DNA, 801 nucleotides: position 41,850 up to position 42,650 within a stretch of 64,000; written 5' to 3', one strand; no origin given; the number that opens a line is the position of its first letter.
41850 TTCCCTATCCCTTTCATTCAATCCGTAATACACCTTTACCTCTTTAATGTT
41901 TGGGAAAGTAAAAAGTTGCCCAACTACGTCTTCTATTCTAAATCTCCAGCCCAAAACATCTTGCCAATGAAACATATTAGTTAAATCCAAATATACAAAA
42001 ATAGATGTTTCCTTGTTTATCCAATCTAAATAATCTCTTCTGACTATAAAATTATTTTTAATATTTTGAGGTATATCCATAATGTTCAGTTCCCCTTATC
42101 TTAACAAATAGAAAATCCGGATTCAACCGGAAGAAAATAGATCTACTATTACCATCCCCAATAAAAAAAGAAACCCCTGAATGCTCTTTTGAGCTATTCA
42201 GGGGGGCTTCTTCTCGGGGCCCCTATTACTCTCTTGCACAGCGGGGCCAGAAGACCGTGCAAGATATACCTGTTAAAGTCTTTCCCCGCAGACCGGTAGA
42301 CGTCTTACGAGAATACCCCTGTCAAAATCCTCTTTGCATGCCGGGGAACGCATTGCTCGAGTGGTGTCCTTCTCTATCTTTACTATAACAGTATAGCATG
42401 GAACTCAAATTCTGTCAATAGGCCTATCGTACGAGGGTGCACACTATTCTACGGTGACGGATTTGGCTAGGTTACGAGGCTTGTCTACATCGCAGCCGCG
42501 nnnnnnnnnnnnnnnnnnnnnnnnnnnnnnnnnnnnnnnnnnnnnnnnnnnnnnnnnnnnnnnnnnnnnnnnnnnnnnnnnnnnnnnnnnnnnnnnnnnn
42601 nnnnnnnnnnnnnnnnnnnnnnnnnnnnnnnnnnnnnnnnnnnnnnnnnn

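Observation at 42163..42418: Promoter-to-terminator ~220-nt GC-rich RNA of no class I can recognise, upstream of an NYN-domain RNase gene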

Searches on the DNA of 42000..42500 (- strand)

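Call 7: search_rna_families(source=window, start=42000, end=42500, threshold=evalue, max_evalue=10, show_alignments=3)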
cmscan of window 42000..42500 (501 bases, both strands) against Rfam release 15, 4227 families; matches with E-value up to 10: 6.
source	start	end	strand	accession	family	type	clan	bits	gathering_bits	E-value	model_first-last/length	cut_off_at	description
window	42228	42267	-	RF01539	TB11Cs4H1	Gene; snRNA; snoRNA; HACA-box;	-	20.6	45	0.17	1-72/72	no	Trypanosomatid snoRNA TB11Cs4H1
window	42131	42242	-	RF01770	rimP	Cis-reg; leader;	-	17.5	47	2.9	1-102/102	no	Gammaprotebacteria rimP leader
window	42154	42220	-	RF00937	mir-653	Gene; miRNA;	-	15.5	77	4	1-78/78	no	mir-653 microRNA precursor family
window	42450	42500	+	RF02265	MAT2A_F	Cis-reg;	-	15.1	51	5.3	1-66/66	no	MAT2A 3'UTR stem loop F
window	42166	42224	-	RF02399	NsiR1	Gene; sRNA;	-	14.3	39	4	1-60/60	no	Nitrogen stress-induced RNA 1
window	42144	42256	-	RF00264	SNORA64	Gene; snRNA; snoRNA; HACA-box;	CL00041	13.6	35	2.9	1-133/133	no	Small nucleolar RNA SNORA64/SNORA10 family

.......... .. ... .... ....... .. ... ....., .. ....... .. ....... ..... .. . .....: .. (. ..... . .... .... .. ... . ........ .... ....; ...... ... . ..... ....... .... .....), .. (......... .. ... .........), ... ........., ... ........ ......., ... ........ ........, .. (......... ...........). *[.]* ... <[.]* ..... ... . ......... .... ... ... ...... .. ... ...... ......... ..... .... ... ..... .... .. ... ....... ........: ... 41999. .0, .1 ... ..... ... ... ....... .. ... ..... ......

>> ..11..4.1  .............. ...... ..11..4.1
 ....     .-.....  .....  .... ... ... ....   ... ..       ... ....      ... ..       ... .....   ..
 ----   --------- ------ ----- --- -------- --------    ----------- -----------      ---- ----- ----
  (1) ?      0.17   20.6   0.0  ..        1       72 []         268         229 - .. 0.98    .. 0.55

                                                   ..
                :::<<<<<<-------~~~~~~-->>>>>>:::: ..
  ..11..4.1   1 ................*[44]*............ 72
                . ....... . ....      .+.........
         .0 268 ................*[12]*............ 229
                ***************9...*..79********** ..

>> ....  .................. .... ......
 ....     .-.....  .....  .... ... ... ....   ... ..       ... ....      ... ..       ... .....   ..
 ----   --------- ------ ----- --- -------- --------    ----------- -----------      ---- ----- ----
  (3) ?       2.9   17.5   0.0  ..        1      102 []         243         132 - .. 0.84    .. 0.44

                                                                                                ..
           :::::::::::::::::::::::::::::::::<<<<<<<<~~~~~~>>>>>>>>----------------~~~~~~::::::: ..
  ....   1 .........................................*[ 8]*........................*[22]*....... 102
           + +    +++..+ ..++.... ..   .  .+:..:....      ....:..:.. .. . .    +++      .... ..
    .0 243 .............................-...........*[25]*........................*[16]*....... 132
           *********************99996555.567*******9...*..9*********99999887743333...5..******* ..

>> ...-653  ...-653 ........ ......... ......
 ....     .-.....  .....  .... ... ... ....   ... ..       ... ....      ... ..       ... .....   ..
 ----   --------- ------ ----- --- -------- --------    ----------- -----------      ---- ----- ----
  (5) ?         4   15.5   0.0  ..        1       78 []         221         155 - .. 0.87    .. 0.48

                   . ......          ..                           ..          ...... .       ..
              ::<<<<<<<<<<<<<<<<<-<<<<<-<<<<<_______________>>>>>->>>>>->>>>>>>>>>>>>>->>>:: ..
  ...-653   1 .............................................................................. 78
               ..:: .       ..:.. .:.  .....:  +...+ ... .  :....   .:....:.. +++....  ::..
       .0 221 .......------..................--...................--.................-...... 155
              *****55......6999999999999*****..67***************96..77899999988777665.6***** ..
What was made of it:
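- On Any Rfam family (riboswitches, T-box, 6S, SRP, RNase P, tmRNA, group I intron, known sRNAs): At E<=10 on 42000-42500 there are six chance-level hits at 13-21 bits against gathering scores of 35-77 (call 7).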

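Call 40: search_dna_similar(query=window:42100-42443:-, collection=phages, mode=distant, max_evalue=1)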
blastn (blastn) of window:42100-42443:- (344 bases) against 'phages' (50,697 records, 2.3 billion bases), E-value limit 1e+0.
No match.

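Call 41: search_dna_similar(query=window:42100-42443:-, collection=plasmids, mode=distant, max_evalue=1)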
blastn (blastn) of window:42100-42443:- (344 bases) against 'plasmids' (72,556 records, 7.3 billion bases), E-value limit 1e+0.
No match.
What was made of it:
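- Tried and rejected: Phage or plasmid origin: blastn against phages and plasmids found no match (calls 40, 41).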

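Call 92: build_rna_model(alignment_id=A2, structure=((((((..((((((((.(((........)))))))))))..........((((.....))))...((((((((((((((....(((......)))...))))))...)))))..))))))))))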
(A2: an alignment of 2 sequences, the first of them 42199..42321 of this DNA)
Model R1 built from alignment A2 (2 sequences, 123 columns); structure: as given.
model positions 123; base pairs 38; branch points 2; effective number of sequences 0.64; information 0.591 bits per position. Calibrated on 0.2 Mb of random sequence (short: E-values are rough).
structure used (alignment columns):
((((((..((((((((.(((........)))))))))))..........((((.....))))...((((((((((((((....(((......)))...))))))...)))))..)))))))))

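Call 93: search_with_rna_model(model_id=R1, sources=[window, L001, L002, L003, L004, L005, L006, L007, L008, L009, L010, L011, L012, L013, L014, L015, L016, L017, L018, L019, L020, L021, L022, L023, L024, L025, L026, L027, L028, L029, L030, L031, L032, L033, L034, L035, L036, L037, L038, L039, L040, L041, L042, L043, L044, L045, L046, L047, L048, L049, L050, L051, L052, L053, L054, L055, L056, L057, L058, L059, L060, L061, L062, L063, L064, L065, L066, L067, L068, L069, L070, L071, L072, L073, L074, L075, L076, L077, L078, L079, L080, L086, L087, L089, L090, L091, L095, L096, L101, L105, L106, L107], max_evalue=10)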
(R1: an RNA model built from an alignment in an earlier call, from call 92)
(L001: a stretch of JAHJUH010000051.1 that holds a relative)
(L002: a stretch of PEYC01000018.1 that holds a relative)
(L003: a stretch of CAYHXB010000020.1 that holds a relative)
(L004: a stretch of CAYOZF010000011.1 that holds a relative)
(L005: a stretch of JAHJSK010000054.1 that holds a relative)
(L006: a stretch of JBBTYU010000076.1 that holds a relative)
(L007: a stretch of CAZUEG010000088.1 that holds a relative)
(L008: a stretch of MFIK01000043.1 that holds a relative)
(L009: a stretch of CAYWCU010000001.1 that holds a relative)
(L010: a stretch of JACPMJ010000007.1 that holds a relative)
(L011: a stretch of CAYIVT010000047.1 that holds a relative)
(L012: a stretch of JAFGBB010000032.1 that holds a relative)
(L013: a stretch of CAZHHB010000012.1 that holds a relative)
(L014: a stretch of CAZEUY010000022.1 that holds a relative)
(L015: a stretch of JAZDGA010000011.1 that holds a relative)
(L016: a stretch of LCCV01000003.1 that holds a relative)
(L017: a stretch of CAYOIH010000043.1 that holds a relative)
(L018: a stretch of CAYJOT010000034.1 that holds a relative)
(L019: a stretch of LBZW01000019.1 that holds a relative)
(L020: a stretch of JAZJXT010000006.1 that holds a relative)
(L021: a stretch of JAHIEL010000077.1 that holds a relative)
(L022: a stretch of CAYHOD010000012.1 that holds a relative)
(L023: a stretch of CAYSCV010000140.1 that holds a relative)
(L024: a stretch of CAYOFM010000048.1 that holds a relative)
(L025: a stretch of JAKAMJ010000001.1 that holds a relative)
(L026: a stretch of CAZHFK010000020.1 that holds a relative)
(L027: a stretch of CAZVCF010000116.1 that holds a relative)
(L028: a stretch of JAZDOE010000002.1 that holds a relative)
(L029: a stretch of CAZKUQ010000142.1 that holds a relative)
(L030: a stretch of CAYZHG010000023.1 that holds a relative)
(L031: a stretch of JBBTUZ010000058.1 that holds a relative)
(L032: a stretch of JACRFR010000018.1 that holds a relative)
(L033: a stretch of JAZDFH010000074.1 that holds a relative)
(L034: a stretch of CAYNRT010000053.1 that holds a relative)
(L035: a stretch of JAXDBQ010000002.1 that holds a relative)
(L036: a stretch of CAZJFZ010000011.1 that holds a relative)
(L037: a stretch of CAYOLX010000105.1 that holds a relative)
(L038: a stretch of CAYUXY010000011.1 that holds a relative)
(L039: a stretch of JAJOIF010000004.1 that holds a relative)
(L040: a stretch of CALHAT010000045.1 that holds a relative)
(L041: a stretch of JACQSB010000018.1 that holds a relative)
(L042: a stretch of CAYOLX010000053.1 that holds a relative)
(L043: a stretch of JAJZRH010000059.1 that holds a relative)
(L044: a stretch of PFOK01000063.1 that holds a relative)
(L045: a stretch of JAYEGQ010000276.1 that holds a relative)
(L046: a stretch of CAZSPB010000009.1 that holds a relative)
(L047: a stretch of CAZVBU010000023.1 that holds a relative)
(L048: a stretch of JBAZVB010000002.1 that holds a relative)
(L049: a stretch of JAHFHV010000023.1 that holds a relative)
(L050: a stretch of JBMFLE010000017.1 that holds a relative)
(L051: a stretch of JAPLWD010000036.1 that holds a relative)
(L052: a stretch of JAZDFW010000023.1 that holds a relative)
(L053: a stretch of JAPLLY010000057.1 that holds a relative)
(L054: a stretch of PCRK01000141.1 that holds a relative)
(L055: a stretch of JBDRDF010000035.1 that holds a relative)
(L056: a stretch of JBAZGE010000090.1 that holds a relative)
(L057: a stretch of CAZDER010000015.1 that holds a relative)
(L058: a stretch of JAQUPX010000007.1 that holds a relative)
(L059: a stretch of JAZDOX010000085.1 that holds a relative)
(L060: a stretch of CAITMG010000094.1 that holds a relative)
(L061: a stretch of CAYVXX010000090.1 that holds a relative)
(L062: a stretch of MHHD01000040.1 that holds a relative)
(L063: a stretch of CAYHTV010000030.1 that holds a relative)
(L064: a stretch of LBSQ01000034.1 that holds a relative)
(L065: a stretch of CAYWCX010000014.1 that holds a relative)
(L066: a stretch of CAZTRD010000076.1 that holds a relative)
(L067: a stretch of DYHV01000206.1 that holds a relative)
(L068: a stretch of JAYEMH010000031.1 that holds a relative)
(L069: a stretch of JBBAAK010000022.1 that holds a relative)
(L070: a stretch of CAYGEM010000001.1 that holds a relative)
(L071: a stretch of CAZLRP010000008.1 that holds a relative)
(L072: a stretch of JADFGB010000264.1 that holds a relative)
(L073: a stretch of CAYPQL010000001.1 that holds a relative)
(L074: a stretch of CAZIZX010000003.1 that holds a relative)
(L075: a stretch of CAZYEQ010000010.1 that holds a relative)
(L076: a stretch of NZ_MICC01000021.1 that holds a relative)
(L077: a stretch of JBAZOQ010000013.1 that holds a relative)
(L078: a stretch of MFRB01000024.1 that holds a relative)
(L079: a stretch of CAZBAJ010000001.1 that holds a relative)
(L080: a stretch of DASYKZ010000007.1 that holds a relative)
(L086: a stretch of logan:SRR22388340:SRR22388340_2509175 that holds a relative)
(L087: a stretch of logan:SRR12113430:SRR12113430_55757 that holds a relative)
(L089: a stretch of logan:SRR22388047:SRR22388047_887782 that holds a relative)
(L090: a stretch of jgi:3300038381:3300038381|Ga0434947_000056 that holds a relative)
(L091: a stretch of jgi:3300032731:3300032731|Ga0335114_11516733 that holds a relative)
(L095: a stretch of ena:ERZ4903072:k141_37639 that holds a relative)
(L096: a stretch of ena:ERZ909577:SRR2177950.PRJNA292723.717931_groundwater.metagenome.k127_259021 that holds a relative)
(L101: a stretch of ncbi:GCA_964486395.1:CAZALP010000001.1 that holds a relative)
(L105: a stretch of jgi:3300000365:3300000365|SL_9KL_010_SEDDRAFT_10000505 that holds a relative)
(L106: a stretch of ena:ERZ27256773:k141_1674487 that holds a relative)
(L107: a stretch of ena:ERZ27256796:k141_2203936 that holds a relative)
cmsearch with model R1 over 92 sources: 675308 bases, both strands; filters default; matches with E-value up to 10: 3.
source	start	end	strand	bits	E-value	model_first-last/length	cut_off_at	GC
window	42199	42321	-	155.9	8.1e-38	1-123/123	no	0.56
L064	2668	2735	+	15.2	0.64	1-123/123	no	0.34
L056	223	331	+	12.6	3.1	1-123/123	no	0.59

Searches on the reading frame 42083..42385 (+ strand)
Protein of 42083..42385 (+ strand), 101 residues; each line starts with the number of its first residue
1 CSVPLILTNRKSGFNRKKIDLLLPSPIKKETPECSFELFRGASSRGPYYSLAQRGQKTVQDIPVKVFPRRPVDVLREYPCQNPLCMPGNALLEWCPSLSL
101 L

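Call 64: search_protein_representatives(protein=window:42083-42385:+)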
Query: 101 residues. Proteins with E-value up to 0.001 (for the whole library): 0; up to 1e-10: 0; up to 1e-30: 0. The best 0 are listed.
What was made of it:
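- Tried and rejected: Coding remnant or spurious-ORF homologues: the 101-codon open frame on the plus strand had 0 hits against 1.84 billion representatives (call 64).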

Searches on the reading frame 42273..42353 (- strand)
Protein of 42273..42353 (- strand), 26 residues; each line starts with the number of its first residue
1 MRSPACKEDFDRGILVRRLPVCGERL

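Call 12: search_protein_families(library=pfam, proteins=[window:42273-42353:-], max_evalue=0.01)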
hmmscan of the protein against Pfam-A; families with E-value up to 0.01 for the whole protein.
window:42273-42353:- (26 aa): 0 families
